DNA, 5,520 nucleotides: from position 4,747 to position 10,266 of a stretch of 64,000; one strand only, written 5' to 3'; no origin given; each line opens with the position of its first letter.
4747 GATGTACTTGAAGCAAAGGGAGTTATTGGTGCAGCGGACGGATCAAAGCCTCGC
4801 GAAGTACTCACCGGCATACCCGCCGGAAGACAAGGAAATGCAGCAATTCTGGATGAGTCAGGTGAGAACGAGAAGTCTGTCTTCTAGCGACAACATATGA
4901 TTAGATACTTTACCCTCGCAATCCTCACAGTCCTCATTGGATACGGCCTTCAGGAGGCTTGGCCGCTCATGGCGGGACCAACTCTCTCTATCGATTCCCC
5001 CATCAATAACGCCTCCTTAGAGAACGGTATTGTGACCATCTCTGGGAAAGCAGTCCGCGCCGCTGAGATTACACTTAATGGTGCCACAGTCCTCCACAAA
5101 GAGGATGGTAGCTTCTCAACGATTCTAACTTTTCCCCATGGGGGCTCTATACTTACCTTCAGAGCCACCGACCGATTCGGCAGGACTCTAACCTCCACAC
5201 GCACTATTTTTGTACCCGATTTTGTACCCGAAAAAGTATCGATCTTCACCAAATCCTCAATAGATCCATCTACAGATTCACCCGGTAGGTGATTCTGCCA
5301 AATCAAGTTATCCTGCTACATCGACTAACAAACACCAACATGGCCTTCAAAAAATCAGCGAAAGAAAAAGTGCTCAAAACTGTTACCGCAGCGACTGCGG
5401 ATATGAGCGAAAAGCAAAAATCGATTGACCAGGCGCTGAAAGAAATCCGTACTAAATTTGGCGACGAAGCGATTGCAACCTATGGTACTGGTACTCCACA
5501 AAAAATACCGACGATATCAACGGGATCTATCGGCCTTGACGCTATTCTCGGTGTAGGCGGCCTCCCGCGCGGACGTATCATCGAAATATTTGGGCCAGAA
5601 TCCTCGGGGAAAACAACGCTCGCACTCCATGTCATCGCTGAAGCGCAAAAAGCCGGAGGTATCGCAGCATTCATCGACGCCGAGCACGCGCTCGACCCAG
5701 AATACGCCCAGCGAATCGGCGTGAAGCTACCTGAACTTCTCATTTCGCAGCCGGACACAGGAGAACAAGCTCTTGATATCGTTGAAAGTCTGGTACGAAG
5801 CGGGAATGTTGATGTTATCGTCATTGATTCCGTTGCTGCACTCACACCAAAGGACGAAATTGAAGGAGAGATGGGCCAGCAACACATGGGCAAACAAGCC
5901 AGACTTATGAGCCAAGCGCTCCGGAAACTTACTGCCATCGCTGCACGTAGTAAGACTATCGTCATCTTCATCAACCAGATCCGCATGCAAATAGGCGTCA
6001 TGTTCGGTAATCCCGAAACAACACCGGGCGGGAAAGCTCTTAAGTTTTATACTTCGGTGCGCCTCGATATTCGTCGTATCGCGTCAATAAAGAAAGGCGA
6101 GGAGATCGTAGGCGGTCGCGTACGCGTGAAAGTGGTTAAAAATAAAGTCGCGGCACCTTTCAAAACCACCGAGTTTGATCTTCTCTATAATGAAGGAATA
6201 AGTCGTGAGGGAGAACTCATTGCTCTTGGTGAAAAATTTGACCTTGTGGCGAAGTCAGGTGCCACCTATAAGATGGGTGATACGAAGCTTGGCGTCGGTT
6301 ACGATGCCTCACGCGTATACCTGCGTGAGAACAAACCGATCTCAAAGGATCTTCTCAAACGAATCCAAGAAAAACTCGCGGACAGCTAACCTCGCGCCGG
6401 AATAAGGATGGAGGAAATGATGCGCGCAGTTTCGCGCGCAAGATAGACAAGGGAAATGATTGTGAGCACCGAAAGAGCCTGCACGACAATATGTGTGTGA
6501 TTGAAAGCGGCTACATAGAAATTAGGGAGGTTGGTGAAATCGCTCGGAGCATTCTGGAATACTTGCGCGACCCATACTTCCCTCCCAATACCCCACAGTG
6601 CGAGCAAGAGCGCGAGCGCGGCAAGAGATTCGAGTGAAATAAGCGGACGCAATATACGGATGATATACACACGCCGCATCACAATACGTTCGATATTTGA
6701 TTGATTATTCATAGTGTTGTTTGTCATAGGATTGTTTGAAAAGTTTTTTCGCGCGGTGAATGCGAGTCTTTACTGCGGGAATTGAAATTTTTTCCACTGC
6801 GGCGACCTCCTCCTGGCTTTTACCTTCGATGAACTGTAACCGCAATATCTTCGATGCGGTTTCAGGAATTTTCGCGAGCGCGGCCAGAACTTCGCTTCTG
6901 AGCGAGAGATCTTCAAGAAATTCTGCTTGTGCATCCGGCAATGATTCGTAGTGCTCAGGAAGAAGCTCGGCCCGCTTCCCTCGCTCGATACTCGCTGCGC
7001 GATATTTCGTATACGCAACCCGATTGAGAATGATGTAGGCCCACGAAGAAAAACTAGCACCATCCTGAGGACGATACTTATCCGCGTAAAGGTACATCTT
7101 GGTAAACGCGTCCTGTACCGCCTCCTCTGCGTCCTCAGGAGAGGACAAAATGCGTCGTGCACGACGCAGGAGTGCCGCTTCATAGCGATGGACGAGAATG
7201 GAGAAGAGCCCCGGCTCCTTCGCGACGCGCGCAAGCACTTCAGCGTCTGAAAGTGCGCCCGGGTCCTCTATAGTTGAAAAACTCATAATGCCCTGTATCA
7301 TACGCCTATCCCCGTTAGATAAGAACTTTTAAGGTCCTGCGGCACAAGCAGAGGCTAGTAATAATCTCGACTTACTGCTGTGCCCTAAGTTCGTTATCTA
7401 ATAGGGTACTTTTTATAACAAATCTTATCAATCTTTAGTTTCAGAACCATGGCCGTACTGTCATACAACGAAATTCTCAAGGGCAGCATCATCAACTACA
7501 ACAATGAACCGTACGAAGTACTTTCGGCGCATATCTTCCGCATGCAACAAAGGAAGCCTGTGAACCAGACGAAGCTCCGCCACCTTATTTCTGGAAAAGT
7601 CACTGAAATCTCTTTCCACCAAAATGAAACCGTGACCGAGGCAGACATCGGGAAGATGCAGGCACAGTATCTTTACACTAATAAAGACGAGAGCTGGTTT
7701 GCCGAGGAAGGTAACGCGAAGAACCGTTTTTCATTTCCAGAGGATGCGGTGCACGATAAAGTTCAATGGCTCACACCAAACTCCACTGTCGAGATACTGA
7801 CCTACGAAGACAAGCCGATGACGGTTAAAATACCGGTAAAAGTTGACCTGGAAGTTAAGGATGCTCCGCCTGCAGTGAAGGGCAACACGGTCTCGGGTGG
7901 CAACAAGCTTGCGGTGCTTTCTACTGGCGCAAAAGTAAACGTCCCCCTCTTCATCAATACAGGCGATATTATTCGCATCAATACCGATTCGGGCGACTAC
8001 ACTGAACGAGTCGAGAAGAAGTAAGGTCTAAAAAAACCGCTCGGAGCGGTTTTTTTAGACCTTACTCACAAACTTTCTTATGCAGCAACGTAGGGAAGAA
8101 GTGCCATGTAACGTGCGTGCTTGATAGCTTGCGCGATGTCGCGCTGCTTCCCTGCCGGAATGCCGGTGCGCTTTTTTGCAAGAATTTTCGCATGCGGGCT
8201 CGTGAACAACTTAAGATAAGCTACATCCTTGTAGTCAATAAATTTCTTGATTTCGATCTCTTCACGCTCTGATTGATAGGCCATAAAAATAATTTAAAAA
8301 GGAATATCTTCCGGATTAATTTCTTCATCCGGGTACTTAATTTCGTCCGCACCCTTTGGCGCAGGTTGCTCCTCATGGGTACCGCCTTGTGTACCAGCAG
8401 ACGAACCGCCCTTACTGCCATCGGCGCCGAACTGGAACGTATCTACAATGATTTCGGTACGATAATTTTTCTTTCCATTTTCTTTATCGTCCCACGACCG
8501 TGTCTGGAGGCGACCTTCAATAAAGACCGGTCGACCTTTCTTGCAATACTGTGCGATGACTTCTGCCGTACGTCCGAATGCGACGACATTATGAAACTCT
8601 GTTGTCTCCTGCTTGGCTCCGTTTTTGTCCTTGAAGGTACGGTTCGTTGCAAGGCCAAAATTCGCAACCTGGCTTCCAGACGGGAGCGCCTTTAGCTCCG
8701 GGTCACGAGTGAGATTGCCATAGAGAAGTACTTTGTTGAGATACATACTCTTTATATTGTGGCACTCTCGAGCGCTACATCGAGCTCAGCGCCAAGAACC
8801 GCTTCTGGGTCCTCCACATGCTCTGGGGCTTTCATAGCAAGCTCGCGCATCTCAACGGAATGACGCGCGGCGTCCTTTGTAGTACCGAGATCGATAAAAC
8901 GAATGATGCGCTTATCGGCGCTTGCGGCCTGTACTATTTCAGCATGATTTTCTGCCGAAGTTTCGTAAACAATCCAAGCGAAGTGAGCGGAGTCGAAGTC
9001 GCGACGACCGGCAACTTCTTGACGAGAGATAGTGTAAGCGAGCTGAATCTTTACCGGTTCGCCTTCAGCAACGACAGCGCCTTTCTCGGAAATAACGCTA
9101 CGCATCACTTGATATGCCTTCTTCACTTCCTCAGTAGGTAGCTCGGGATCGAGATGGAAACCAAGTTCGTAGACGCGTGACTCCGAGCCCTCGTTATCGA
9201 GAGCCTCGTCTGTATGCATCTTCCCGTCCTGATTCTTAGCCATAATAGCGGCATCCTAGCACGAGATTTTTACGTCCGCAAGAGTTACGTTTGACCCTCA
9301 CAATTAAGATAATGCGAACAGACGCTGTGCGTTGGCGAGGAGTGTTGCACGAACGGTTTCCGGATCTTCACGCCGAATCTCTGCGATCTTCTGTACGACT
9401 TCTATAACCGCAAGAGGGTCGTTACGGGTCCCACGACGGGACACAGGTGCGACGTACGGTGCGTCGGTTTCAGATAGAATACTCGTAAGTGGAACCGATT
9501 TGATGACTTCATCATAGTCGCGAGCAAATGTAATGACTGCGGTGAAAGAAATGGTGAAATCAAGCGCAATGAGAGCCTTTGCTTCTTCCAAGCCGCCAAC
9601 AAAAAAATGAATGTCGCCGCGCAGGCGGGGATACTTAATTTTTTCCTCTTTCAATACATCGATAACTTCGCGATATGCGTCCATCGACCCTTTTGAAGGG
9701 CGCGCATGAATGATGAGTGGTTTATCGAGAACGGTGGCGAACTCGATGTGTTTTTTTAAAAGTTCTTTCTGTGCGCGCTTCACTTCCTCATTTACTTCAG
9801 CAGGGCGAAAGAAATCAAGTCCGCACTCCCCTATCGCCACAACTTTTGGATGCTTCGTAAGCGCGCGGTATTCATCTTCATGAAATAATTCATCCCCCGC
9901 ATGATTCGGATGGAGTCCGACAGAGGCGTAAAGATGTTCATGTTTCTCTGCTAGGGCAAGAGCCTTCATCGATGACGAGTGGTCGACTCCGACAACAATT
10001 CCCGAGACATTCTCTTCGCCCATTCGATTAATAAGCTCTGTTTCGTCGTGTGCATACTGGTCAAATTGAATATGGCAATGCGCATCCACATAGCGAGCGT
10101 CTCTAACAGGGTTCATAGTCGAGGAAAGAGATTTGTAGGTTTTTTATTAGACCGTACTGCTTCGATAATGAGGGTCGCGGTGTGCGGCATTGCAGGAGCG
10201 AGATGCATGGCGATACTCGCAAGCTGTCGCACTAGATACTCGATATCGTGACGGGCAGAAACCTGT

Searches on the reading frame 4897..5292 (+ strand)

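Call 58: search_protein_families(library=pfam, proteins=[window:4897-5292:+], max_evalue=0.001)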
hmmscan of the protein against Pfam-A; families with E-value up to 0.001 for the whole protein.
window:4897-5292:+ (131 aa): 1 family
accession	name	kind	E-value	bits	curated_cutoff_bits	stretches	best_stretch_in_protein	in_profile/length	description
PF09136.16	Glucodextran_B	-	5.9e-11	42.6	27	1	28-106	1-81/83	Glucodextranase, domain B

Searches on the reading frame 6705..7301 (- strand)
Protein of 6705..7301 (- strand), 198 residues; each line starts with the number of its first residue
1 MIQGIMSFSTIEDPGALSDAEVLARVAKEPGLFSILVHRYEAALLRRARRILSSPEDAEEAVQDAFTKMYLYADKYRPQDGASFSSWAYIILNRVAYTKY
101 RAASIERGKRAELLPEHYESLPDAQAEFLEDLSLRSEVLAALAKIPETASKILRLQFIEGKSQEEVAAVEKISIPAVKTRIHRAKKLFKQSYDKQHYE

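Call 56: search_protein_families(library=pfam, proteins=[window:6705-7301:-], max_evalue=0.001)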
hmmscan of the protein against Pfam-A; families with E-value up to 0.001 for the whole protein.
window:6705-7301:- (198 aa): 3 families
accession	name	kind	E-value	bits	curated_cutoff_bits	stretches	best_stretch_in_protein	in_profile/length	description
PF04542.20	Sigma70_r2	-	1e-15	57.7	24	1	36-103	1-68/71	Sigma-70 region 2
PF08281.18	Sigma70_r4_2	-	2.7e-11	43.4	25.7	1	137-186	3-52/54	Sigma-70, region 4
PF04545.22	Sigma70_r4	-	2e-06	27.7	24.1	1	141-184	1-44/50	Sigma-70, region 4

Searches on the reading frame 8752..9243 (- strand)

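Call 56: search_protein_families(library=pfam, proteins=[window:8752-9243:-], max_evalue=0.001)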
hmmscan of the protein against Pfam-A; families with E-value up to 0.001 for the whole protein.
window:8752-9243:- (163 aa): 1 family
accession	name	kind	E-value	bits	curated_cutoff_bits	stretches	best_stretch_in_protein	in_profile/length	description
PF01250.22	Ribosomal_S6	-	1.7e-09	38.1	27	1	25-117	2-87/90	Ribosomal protein S6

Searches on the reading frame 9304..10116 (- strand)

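Call 56: search_protein_families(library=pfam, proteins=[window:9304-10116:-], max_evalue=0.001)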
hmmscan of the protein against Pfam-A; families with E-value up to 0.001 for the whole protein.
window:9304-10116:- (270 aa): 1 family
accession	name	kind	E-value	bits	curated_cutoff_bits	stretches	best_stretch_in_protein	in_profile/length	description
PF01026.27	TatD_DNase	-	7.6e-67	225.8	27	1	10-267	1-252/253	TatD related DNase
